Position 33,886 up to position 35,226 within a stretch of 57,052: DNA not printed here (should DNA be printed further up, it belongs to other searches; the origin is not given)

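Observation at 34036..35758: Third NeuB paralogue has lost the metal-binding histidines and the K-x-Q strand, yet is intact and translationally coupled to its own cytidylyltransferase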

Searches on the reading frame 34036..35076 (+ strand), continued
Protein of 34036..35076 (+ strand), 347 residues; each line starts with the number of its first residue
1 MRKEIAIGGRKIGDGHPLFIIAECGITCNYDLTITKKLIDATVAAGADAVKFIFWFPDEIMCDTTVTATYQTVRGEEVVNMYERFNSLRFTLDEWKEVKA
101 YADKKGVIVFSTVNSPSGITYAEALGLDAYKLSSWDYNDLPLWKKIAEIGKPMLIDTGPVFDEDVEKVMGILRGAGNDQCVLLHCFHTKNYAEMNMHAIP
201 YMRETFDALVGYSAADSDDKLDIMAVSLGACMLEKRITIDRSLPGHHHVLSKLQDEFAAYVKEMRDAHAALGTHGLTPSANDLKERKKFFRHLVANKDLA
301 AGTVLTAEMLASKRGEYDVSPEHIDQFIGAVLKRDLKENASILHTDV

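Call 20: find_related_loci(query=A1, collection=genome_contigs, flank=8000)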
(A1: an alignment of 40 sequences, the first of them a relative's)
Query A1 (347 aa) in genome_contigs; peptide patterns used: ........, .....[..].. (x = any residue, [..] = any of these).
49 stretches matched a pattern; 32 encode a relative of the query (tblastn E <= 1e-3); 32 distinct loci.
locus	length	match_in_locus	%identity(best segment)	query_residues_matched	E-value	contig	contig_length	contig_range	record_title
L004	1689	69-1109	84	1-347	0e+0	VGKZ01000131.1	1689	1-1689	MAG: Candidatus Peregrinibacteria bacterium isolate K_DeepCast_65m_m2_238 K_DeepCast_65m_m2_238_Ga0194128_10109057, whol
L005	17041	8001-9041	63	1-347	7e-151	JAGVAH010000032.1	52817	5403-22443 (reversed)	MAG: Syntrophobacterales bacterium isolate DeMMO6_13 c_000000040532, whole genome shotgun sequence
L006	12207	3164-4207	62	1-347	8e-149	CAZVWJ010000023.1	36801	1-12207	MAG TPA_asm: uncultured bacterium isolate binchicken_co77_20 genome assembly, contig: NODE_1341_length_36801_cov_12.4028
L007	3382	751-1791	63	1-347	6e-154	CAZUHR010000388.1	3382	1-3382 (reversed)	MAG TPA_asm: uncultured Desulfobacteraceae bacterium isolate binchicken_co129_132 genome assembly, contig: NODE_110756_l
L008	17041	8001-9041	59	1-347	1e-145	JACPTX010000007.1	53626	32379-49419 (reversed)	MAG: Candidatus Omnitrophota bacterium isolate NC_groundwater_743_Ag_S-0.65um_67_24 S37_SO-6_scaffold_71712, whole genom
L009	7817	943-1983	60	1-347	2e-144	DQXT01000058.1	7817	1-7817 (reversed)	MAG TPA_asm: Deltaproteobacteria bacterium isolate HyVt-14 Ga0136651_10004292, whole genome shotgun sequence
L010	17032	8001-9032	60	4-347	4e-143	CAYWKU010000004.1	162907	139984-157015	MAG TPA_asm: uncultured bacterium isolate SRP141376_co1_276 genome assembly, contig: NODE_174_length_162907_cov_11.22160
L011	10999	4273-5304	59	4-347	8e-143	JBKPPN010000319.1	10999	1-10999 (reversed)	MAG: Candidatus Methylomirabilota bacterium isolate GS_EKS_MAG_00101 GS_EKS_000001749539, whole genome shotgun sequence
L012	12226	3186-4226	61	1-347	1e-142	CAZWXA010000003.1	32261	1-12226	MAG TPA_asm: uncultured bacterium isolate SRP119689_co1_6 genome assembly, contig: NODE_1702_length_32261_cov_5.943147,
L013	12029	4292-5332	59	1-347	2e-141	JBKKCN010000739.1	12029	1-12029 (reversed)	MAG: Candidatus Rokuibacteriota bacterium isolate swi_bin.5 k127_17295286, whole genome shotgun sequence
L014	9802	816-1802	62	1-329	3e-141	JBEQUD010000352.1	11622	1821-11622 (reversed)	MAG: Acidobacteriota bacterium isolate MAG_Dt_03 k247_1073728, whole genome shotgun sequence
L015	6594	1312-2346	58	3-347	2e-140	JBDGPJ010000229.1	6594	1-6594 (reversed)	MAG: bacterium isolate DAL-3Gt_29_2_75C1R DAL-3Gt_29_2_75C1R_229, whole genome shotgun sequence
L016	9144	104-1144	58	1-347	4e-140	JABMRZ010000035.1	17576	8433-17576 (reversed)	MAG: Candidatus Tariuqbacter arcticus isolate bin.685 k141_525127, whole genome shotgun sequence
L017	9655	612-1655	60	1-347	9e-140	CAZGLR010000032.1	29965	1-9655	MAG TPA_asm: uncultured Ignavibacteriales bacterium isolate SRP141376_co3_444 genome assembly, contig: NODE_4009_length_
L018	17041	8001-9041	61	1-347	5e-139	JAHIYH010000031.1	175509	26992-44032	MAG: Patescibacteria group bacterium isolate Modern_marine.mb.105 Modern_marine.mb.105_k141_1703755, whole genome shotgu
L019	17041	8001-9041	56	1-347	2e-137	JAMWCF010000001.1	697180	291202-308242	MAG: Candidatus Omnitrophota bacterium isolate JZ-2.bins.99.201901 NODE_8_length_697180_cov_2.509274, whole genome shotg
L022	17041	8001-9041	57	1-347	1e-133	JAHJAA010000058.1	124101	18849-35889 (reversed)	MAG: Proteobacteria bacterium isolate Modern_marine.mb.199 Modern_marine.mb.199_k141_1443177, whole genome shotgun seque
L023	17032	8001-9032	54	1-347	6e-133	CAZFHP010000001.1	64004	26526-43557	MAG TPA_asm: uncultured Pseudomonadota bacterium isolate SRP077602_co7_600 genome assembly, contig: NODE_1824_length_640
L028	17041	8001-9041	56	1-347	9e-128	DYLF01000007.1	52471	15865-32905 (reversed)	MAG TPA_asm: Desulfobacca acetoxidans isolate SulCav_AS07-7_57_18 SulCav_AS07_7_517_length_52471_cov_9_489660, whole gen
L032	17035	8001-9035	42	3-347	4e-87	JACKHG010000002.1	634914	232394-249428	MAG: Phycisphaerales bacterium isolate HK-STAS-PLAN-12 HK-STAS-PLAN-12_2, whole genome shotgun sequence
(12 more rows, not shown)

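Call 25: fold_search(model_id=the predicted structure, library=pdb)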
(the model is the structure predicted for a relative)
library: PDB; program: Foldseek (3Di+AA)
matches with E <= 10: 1888; with E <= 0.001: 868
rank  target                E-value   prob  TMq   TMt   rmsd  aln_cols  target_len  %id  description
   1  8h2c_D                3.0e-29  1.00  0.85  0.86   3.6       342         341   27  Crystal structure of the pseudaminic acid synthase PseI from Campylobacter jejuni (released 2022-11-09)
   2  4ipj                  5.8e-29  1.00  0.82  0.81   4.0       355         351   30  Crystal Structure of R314K N-acetyl Neuraminic Acid Synthase from Neiserria meningitidis with Malate bound (released 2013-04-10)
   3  8h2c_A                6.9e-29  1.00  0.87  0.88   3.5       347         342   27  Crystal structure of the pseudaminic acid synthase PseI from Campylobacter jejuni (released 2022-11-09)
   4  1xuu                  8.2e-29  1.00  0.84  0.84   3.9       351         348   30  Crystal structure of sialic acid synthase (NeuB) in complex with Mn2+ and Malate from Neisseria meningitidis (released 2004-11-02)
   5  4ipi                  8.7e-29  1.00  0.83  0.82   4.0       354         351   29  Crystal Structure of R314A N-acetyl Neuraminic Acid Synthase from Neiserria meningitidis with Malate bound (released 2013-04-10)
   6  8h2c_C                2.1e-28  1.00  0.86  0.88   3.2       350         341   26  Crystal structure of the pseudaminic acid synthase PseI from Campylobacter jejuni (released 2022-11-09)
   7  2wqp                  2.7e-28  1.00  0.82  0.82   4.0       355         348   30  Crystal structure of sialic acid synthase NeuB-inhibitor complex (released 2009-09-15)
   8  8h2c_B                1.6e-27  1.00  0.84  0.87   3.4       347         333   26  Crystal structure of the pseudaminic acid synthase PseI from Campylobacter jejuni (released 2022-11-09)
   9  1vli                  1.3e-25  1.00  0.66  0.64  25.4       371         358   26  Crystal structure of Spore coat polysaccharide biosynthesis protein spsE (BSU37870) from Bacillus subtilis at 2.38 A res (released 2004-09-21)
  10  6ncs_A                2.6e-21  1.00  0.72  0.87   2.3       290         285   26  Crystal structure of N-acetylneuraminic acid (Sialic acid) synthetase from Leptospira borgpetersenii serovar Hardjo-bo (released 2018-12-26)
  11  3g8r_B                8.4e-21  1.00  0.73  0.75   5.1       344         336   19  Crystal structure of putative spore coat polysaccharide biosynthesis protein E from Chromobacterium violaceum ATCC 124 (released 2009-04-07)
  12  3g8r_A                4.2e-20  1.00  0.73  0.75   5.2       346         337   19  Crystal structure of putative spore coat polysaccharide biosynthesis protein E from Chromobacterium violaceum ATCC 124 (released 2009-04-07)
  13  3tfc_A                9.1e-13  1.00  0.59  0.59   3.7       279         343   16  1.95 Angstrom crystal structure of a bifunctional 3-deoxy-7-phosphoheptulonate synthase/chorismate mutase (aroA) from  (released 2011-08-31)
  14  3nvt_A                9.7e-13  1.00  0.60  0.60   4.2       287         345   16  1.95 Angstrom crystal structure of a bifunctional 3-deoxy-7-phosphoheptulonate synthase/chorismate mutase (aroA) from  (released 2010-07-28)
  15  4grs_A                9.7e-13  1.00  0.54  0.56   5.3       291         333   16  Crystal structure of a chimeric DAH7PS (released 2013-02-06)
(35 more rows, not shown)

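Call 49: search_protein_families(library=ncbifam, proteins=[L001:11047-11751:+, L010:9028-9726:+, L019:9037-9750:+, L032:14766-15464:+, L032:9068-9676:+, L032:7998-9035:+, L001:13259-14317:+], max_evalue=0.00001)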
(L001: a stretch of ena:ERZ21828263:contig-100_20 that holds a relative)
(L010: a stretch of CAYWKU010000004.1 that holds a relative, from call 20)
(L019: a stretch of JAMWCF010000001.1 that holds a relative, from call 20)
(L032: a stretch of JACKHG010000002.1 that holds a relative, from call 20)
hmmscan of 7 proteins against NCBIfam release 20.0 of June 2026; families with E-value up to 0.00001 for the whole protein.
L001:11047-11751:+ (235 aa): 6 families
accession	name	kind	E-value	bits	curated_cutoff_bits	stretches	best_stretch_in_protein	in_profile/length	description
TIGR03584.1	PseF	equivalog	1.4e-50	172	205.7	1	6-224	1-220/222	pseudaminic acid cytidylyltransferase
NF003952.0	PRK05450.1-5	subfamily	6.5e-16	58.2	193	1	6-131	4-122/250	3-deoxy-manno-octulosonate cytidylyltransferase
NF003950.0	PRK05450.1-3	subfamily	4.3e-14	52.4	234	1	6-89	4-87/248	3-deoxy-manno-octulosonate cytidylyltransferase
NF009905.0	PRK13368.1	subfamily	8.8e-13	48.1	255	1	7-126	5-115/243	3-deoxy-manno-octulosonate cytidylyltransferase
TIGR00466.1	kdsB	equivalog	1.1e-09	38.1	155.2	1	7-87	5-84/241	3-deoxy-manno-octulosonate cytidylyltransferase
NF003948.0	PRK05450.1-1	equivalog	1.1e-09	37.8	281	1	4-82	5-82/248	3-deoxy-manno-octulosonate cytidylyltransferase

L010:9028-9726:+ (233 aa): 6 families
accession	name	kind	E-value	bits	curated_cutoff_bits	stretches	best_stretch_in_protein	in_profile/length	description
TIGR03584.1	PseF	equivalog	1.9e-57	194.4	205.7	1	9-227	1-219/222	pseudaminic acid cytidylyltransferase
NF003952.0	PRK05450.1-5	subfamily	1.8e-17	63.3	193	1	8-141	3-128/250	3-deoxy-manno-octulosonate cytidylyltransferase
NF009905.0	PRK13368.1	subfamily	4.5e-14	52.4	255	1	8-141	3-126/243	3-deoxy-manno-octulosonate cytidylyltransferase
NF003950.0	PRK05450.1-3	subfamily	1.3e-11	44.4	234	1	8-87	3-81/248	3-deoxy-manno-octulosonate cytidylyltransferase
NF003948.0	PRK05450.1-1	equivalog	1.9e-09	37.1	281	1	8-137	6-128/248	3-deoxy-manno-octulosonate cytidylyltransferase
TIGR00466.1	kdsB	equivalog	3.2e-09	36.5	155.2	1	9-91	4-84/241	3-deoxy-manno-octulosonate cytidylyltransferase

L019:9037-9750:+ (238 aa): 5 families
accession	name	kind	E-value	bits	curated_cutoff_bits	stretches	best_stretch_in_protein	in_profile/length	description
TIGR03584.1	PseF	equivalog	4.4e-51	173.6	205.7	1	9-226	2-220/222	pseudaminic acid cytidylyltransferase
NF003950.0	PRK05450.1-3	subfamily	3.6e-15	56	234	1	8-84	4-80/248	3-deoxy-manno-octulosonate cytidylyltransferase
NF009905.0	PRK13368.1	subfamily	1.7e-13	50.5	255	1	8-71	4-67/243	3-deoxy-manno-octulosonate cytidylyltransferase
NF003952.0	PRK05450.1-5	subfamily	3.8e-13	49.2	193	1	8-91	4-87/250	3-deoxy-manno-octulosonate cytidylyltransferase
TIGR00466.1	kdsB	equivalog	1.9e-07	30.8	155.2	1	9-71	5-66/241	3-deoxy-manno-octulosonate cytidylyltransferase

L032:14766-15464:+ (233 aa): 6 families
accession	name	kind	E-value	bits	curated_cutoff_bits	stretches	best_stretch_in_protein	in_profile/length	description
TIGR03584.1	PseF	equivalog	5.6e-46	157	205.7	1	8-226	1-220/222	pseudaminic acid cytidylyltransferase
NF003952.0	PRK05450.1-5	subfamily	1.5e-12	47.2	193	1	7-91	3-87/250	3-deoxy-manno-octulosonate cytidylyltransferase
NF003950.0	PRK05450.1-3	subfamily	4.3e-11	42.6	234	1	7-91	3-87/248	3-deoxy-manno-octulosonate cytidylyltransferase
NF009905.0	PRK13368.1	subfamily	1.8e-09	37.3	255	1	7-69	3-65/243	3-deoxy-manno-octulosonate cytidylyltransferase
NF003948.0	PRK05450.1-1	equivalog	5.6e-07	29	281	1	7-69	6-67/248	3-deoxy-manno-octulosonate cytidylyltransferase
TIGR00466.1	kdsB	equivalog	2.3e-06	27.2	155.2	1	8-72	4-67/241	3-deoxy-manno-octulosonate cytidylyltransferase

L032:9068-9676:+ (203 aa): 5 families
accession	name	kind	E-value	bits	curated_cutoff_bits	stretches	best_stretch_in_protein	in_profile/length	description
TIGR03587.1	Pse_Me-ase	hypoth_equivalog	1.1e-39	136.7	112.05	1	10-202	6-203/204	pseudaminic acid biosynthesis-associated methylase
NF045667.1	MTase_DVU1556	equivalog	2.3e-10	40.3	155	1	42-134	20-110/213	DVU_1556 family methyltransferase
NF008300.0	PRK11088.1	equivalog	5.3e-07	29.4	303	1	45-112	86-157/272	23S rRNA (guanine(745)-N(1))-methyltransferase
NF041255.1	mycofact_MftM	equivalog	1e-06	28.3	200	1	26-141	123-239/289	mycofactocin oligosaccharide methyltransferase MftM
NF040539.1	AST_met_ArsM_2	exception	6.3e-06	26.2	240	0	32-134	44-154/262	putative arsinothricin biosynthesis methyltransferase ArsM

L032:7998-9035:+ (346 aa): 2 families
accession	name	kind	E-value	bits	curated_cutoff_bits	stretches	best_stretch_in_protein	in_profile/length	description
TIGR03569.1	NeuB_NnaB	equivalog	4.6e-69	233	399.65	1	18-340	2-328/329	N-acetylneuraminate synthase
TIGR03586.1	PseI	equivalog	5.8e-56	190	340.25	1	17-339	2-325/327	pseudaminic acid synthase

L001:13259-14317:+ (353 aa): 2 families
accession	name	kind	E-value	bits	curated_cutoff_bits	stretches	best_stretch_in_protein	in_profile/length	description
TIGR03586.1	PseI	equivalog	4.4e-146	486.2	340.25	1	18-344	2-327/327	pseudaminic acid synthase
TIGR03569.1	NeuB_NnaB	equivalog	6.3e-95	318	399.65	1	18-342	1-327/329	N-acetylneuraminate synthase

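Call 50: search_protein_representatives(alignment_id=A1)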
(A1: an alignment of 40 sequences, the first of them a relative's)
Query: 40 sequences, 347 profile positions. Proteins with E-value up to 0.001 (for the whole library): 17157; up to 1e-10: 8976; up to 1e-30: 2579. The best 150 are listed.
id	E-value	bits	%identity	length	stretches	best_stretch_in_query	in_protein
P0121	9.8e-156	534.3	-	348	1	1-347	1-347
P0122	1.2e-125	435.4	-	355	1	1-346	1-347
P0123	2.8e-119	414.4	-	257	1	1-253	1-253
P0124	1.5e-110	385.7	-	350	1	10-342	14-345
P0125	3.2e-108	378.0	-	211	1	61-267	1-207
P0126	2.1e-98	345.7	-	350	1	4-346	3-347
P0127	5.4e-98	344.4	-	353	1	4-346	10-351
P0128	1.0e-96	340.2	-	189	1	1-182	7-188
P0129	1.7e-96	339.5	-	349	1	4-347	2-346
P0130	1.8e-95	336.1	-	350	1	4-346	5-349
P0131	2.0e-91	322.8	-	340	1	5-347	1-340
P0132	1.0e-90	320.5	-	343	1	6-347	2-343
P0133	6.3e-89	314.6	-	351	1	7-347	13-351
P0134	2.0e-87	309.6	-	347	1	3-343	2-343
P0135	1.9e-85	303.1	-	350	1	4-347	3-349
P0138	1.2e-79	284.0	-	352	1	2-338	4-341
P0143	1.8e-73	263.7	-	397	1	3-347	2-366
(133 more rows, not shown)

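Call 57: find_homologous_proteins(query=A3, max_evalue=1e-20)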
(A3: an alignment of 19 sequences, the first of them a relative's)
Query A3 (19 sequences) (350 aa, profile of the alignment): 648 proteins with E <= 1e-20 among 8000 candidates; the best 120 are listed.
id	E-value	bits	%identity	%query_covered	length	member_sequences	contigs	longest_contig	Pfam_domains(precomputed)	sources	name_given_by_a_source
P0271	4.9e-138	478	44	99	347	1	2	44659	PF03102.21,PF08666.18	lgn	-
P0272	5.8e-137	474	39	99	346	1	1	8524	PF03102.21,PF08666.18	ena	-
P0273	1.9e-136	473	38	98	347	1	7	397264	PF03102.21,PF08666.18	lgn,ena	-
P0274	6.5e-136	471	40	99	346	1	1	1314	PF03102.21,PF08666.18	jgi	jgi:sialic acid synthase SpsE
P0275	1.2e-135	470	41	100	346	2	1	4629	PF03102.21,PF08666.18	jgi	-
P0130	1.9e-134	466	100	100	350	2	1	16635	PF03102.21,PF08666.18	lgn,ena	-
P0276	7.9e-133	461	38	99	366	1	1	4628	PF03102.21,PF08666.18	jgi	jgi:sialic acid synthase SpsE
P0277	1.2e-132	460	53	99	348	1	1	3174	PF03102.21,PF08666.18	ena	-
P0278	5.7e-132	458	36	98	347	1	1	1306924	PF03102.21,PF08666.18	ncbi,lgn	-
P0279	1.2e-131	457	54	99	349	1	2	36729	PF03102.21,PF08666.18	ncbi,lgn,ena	-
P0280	3.8e-131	455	36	98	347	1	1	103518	PF03102.21,PF08666.18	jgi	jgi:sialic acid synthase SpsE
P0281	7.8e-131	454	60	99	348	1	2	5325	PF03102.21,PF08666.18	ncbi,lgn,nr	ncbi:MAG: N-acetylneuraminate synthase family protein [Candidatus Wildermuthbacteria bacterium]|nr:N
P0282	1.2e-130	453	35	98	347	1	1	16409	PF03102.21,PF08666.18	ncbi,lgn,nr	ncbi:MAG: N-acetylneuraminate synthase [Phycisphaerae bacterium]|nr:MAG: N-acetylneuraminate synthas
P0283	3.2e-130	452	61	99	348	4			PF03102.21,PF08666.18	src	-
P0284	1.2e-129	450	37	98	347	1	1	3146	PF03102.21,PF08666.18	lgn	-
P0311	3.4e-123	429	31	99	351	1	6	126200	PF03102.21,PF08666.18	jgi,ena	jgi:sialic acid synthase SpsE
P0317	3.0e-122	426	56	99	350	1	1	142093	PF03102.21,PF08666.18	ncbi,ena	-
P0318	4.5e-122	425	31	90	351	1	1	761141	PF03102.21,PF08666.18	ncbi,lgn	-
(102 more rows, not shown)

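Call 58: find_encoding_contigs(protein=P0278, flank=10000, max_places=1)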
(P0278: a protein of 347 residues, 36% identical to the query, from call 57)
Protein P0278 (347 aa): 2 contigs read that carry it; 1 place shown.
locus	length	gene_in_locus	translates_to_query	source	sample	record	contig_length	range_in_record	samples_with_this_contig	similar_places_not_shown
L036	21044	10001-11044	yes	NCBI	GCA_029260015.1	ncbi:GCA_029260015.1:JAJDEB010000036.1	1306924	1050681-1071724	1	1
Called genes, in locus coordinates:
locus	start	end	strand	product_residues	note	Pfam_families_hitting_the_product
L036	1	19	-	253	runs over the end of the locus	PF01467:CTP_transf_like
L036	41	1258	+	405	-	PF00535:Glycos_transf_2, PF10111:Glyco_tranf_2_2 (faint), PF13641:Glyco_tranf_2_3 (faint), PF13632:Glyco_trans_2_3 (faint)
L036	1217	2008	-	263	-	PF01987:AIM24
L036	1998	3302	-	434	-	PF07690:MFS_1, PF05977:MFS_3 (faint), PF07690:MFS_1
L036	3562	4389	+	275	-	-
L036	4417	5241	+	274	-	-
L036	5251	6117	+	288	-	-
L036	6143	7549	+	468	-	PF00375:SDF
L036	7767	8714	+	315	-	PF01073:3Beta_HSD, PF01370:Epimerase, PF02719:Polysacc_synt_2, PF04321:RmlD_sub_bind, PF05368:NmrA (weak), PF07993:NAD_binding_4 (weak), PF13460:NAD_binding_10, PF16363:GDP_Man_Dehyd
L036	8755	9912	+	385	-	PF01041:DegT_DnrJ_EryC1, PF00155:Aminotran_1_2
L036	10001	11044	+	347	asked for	PF03102:NeuB, PF08666:SAF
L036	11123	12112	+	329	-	PF04101:Glyco_tran_28_C (weak)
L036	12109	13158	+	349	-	PF03102:NeuB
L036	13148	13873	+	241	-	PF01135:PCMT (weak), PF13489:Methyltransf_23 (weak), PF13847:Methyltransf_31, PF08241:Methyltransf_11, PF13649:Methyltransf_25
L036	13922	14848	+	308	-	PF00551:Formyl_trans_N, PF02911:Formyl_trans_C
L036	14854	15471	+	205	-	PF13489:Methyltransf_23 (faint), PF02390:Methyltransf_4 (weak), PF13847:Methyltransf_31, PF08242:Methyltransf_12, PF13649:Methyltransf_25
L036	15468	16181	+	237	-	PF08889:WbqC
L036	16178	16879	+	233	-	PF02348:CTP_transf_3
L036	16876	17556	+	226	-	PF02585:PIG-L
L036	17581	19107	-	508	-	PF00050:Kazal_1 (weak), PF07648:Kazal_2 (faint), PF21287:Kazal_CFAI (faint), PF00050:Kazal_1 (weak)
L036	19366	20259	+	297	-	PF02616:SMC_ScpA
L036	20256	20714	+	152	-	PF14588:YjgF_endoribonc, PF01042:Ribonuc_L-PSP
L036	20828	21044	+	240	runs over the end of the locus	-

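Call 59: find_encoding_contigs(protein=P0318, flank=10000, max_places=1)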
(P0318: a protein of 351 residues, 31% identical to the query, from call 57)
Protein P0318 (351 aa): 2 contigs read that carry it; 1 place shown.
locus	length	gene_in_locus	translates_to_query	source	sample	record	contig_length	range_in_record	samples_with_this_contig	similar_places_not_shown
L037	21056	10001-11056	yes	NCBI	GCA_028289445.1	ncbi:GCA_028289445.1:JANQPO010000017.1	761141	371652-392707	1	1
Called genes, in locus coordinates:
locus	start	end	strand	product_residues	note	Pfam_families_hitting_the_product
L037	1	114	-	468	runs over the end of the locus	PF13450:NAD_binding_8 (weak), PF01593:Amino_oxidase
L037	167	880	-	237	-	PF08889:WbqC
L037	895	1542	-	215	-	PF02585:PIG-L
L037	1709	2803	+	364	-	PF05721:PhyH (weak)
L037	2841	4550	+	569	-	-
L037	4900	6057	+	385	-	PF03102:NeuB, PF08666:SAF (weak)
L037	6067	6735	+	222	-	PF05724:TPMT (weak), PF13489:Methyltransf_23, PF02353:CMAS (weak), PF13649:Methyltransf_25, PF13847:Methyltransf_31, PF08241:Methyltransf_11, PF08242:Methyltransf_12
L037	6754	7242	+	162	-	PF13302:Acetyltransf_3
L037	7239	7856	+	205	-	PF13489:Methyltransf_23 (weak), PF13847:Methyltransf_31, PF08241:Methyltransf_11, PF08242:Methyltransf_12, PF13649:Methyltransf_25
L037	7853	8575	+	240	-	PF08889:WbqC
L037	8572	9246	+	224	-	PF02585:PIG-L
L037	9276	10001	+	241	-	PF02348:CTP_transf_3, PF12804:NTP_transf_3 (weak)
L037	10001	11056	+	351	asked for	PF03102:NeuB, PF08666:SAF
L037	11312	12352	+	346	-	PF01073:3Beta_HSD, PF01370:Epimerase, PF02719:Polysacc_synt_2, PF04321:RmlD_sub_bind (weak), PF07993:NAD_binding_4 (faint), PF16363:GDP_Man_Dehyd, PF13460:NAD_binding_10 (weak)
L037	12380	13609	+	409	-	PF01041:DegT_DnrJ_EryC1, PF00155:Aminotran_1_2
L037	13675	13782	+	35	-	-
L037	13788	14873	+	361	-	-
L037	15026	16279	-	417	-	PF13439:Glyco_transf_4, PF13579:Glyco_trans_4_4, PF00534:Glycos_transf_1, PF13692:Glyco_trans_1_4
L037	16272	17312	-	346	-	PF13439:Glyco_transf_4, PF13579:Glyco_trans_4_4, PF08323:Glyco_transf_5 (weak), PF00534:Glycos_transf_1, PF13692:Glyco_trans_1_4, PF13524:Glyco_trans_1_2 (weak)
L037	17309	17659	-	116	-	-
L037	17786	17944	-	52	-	-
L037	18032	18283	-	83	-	-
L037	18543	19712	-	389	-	PF00155:Aminotran_1_2 (weak), PF01041:DegT_DnrJ_EryC1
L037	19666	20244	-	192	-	PF25084:LbH_EIF2B (weak), PF00132:Hexapep, PF25087:GMPPB_C (weak), PF00132:Hexapep, PF14602:Hexapep_2 (weak)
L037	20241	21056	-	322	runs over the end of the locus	PF01408:GFO_IDH_MocA, PF02894:GFO_IDH_MocA_C, PF22725:GFO_IDH_MocA_C3 (faint)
